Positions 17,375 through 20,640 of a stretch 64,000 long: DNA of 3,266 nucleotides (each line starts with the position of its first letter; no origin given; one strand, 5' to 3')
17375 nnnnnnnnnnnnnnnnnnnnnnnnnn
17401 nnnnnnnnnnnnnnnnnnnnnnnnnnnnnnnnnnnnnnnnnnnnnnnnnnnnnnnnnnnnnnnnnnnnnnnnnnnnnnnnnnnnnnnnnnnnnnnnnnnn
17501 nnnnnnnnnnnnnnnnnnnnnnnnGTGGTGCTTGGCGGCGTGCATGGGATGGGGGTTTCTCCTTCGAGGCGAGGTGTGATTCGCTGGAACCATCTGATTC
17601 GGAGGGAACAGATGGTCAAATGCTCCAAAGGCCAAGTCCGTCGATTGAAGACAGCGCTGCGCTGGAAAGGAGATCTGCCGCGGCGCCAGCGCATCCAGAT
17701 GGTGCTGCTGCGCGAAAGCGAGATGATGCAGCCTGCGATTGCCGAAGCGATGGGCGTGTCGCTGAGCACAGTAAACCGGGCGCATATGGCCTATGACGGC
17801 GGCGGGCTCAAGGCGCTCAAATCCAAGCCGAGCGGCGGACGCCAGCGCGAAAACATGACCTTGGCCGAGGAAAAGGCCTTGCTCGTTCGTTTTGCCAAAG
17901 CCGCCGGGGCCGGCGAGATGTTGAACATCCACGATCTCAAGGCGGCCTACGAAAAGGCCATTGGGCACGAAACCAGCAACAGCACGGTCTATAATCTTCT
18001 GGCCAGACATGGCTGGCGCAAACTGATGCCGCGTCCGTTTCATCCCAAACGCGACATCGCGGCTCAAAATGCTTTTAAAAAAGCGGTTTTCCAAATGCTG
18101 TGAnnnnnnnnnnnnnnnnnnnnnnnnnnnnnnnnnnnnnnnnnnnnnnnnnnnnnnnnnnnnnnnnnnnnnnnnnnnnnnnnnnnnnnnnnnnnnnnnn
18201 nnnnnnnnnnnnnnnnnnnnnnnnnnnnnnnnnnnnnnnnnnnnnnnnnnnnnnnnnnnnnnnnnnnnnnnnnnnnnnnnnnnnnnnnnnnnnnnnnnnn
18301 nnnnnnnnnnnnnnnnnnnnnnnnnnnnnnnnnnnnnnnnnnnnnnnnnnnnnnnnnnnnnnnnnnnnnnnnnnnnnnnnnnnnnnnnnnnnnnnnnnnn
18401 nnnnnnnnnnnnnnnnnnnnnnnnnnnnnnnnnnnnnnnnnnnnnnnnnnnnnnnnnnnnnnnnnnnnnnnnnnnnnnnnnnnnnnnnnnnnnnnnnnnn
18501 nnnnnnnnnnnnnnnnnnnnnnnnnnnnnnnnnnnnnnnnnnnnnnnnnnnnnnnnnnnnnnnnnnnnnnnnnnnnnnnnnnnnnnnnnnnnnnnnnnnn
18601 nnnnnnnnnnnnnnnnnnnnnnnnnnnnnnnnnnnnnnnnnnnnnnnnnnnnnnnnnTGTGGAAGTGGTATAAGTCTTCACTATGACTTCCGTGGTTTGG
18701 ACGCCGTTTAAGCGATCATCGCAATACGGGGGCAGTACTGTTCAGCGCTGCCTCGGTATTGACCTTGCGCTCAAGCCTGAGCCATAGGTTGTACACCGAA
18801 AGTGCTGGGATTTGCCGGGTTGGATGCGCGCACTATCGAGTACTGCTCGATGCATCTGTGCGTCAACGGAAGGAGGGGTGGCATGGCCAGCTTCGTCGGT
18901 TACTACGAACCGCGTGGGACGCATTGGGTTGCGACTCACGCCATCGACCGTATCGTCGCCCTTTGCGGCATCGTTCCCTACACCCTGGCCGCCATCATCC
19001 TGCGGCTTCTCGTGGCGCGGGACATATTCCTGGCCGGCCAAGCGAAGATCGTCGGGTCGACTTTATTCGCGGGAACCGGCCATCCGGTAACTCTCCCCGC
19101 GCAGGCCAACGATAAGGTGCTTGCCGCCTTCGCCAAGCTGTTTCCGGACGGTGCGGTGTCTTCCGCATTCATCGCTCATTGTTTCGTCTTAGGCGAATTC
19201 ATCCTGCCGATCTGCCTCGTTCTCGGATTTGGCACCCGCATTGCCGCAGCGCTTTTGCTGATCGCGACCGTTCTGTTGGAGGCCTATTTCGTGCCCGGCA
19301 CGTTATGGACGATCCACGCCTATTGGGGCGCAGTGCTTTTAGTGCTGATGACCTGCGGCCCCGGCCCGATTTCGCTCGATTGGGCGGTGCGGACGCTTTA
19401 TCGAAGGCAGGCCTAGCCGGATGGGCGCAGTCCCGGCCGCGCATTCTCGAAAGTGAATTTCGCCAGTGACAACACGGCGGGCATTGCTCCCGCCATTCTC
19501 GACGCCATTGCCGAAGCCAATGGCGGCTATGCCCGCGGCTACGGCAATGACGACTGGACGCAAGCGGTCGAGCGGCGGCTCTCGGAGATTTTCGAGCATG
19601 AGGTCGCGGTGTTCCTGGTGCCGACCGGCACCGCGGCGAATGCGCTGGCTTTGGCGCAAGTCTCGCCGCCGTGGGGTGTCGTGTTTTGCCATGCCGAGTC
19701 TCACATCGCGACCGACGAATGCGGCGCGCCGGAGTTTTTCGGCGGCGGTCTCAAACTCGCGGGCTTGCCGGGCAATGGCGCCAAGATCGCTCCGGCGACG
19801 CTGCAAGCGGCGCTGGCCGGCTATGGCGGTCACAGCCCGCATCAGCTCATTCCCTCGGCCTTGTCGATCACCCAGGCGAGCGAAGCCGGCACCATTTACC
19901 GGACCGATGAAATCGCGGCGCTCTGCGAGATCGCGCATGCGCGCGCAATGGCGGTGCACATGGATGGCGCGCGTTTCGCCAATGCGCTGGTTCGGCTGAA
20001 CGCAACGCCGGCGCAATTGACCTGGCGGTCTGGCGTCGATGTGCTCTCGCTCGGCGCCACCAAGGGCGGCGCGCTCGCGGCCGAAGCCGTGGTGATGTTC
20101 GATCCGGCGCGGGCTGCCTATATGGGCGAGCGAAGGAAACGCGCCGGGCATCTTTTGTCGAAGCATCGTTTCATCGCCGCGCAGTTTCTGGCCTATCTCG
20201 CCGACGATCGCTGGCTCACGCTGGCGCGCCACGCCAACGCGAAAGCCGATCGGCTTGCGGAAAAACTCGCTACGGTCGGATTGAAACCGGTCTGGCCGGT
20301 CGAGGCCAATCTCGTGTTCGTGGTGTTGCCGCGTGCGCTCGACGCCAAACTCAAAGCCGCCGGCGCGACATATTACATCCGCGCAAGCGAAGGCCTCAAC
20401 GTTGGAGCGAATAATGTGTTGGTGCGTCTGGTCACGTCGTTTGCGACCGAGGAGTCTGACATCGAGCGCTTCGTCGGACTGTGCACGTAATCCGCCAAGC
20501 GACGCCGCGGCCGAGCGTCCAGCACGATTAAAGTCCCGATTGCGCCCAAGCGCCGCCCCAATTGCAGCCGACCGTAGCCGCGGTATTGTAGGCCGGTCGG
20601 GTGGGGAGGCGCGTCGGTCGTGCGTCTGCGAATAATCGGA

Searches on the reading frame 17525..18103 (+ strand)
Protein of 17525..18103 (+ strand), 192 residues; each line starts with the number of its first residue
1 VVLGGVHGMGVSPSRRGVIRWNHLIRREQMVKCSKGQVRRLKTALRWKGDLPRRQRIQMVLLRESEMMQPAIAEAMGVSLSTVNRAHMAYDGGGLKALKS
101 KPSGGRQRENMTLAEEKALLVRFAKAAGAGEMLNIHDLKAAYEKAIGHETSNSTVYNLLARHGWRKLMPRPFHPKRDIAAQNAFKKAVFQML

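Call 62: search_protein_families(library=pfam, proteins=[window:17525-18103:+], max_evalue=0.001)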
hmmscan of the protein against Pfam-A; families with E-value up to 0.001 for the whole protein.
window:17525-18103:+ (192 aa): 6 families
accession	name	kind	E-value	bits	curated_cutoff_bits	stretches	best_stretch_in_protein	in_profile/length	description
PF13551.12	HTH_29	-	6.1e-14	52.3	28.1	1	56-113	1-60/64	Winged helix-turn helix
PF13592.12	HTH_33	-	6.9e-14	51.6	25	1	131-187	3-59/60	Winged helix-turn helix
PF13384.12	HTH_23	-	3.4e-08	33.5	24.6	1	53-98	4-49/50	Homeodomain-like domain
PF13518.12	HTH_28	-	7.9e-06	26.3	25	1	55-106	1-52/52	Helix-turn-helix domain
PF13565.12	HTH_32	-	2.5e-05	25.2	33.7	1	82-159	1-73/73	Homeodomain-like domain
PF08281.18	Sigma70_r4_2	-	5.7e-05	23.1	25.7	1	51-86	11-46/54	Sigma-70, region 4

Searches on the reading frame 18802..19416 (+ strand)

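Call 62: search_protein_families(library=pfam, proteins=[window:18802-19416:+], max_evalue=0.001)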
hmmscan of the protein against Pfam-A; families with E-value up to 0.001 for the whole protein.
window:18802-19416:+ (204 aa): 1 family
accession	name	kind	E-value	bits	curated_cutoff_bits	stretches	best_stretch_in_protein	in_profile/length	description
PF07681.17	DoxX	-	1.2e-06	29.5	23.6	1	65-158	3-78/85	DoxX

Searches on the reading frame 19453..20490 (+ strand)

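Call 62: search_protein_families(library=pfam, proteins=[window:19453-20490:+], max_evalue=0.001)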
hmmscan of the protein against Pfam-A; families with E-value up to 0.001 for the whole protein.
window:19453-20490:+ (345 aa): 1 family
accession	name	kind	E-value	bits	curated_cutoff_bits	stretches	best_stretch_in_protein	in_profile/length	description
PF01212.27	Beta_elim_lyase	-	2.3e-51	175.3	27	1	3-292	2-285/288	Beta-eliminating lyase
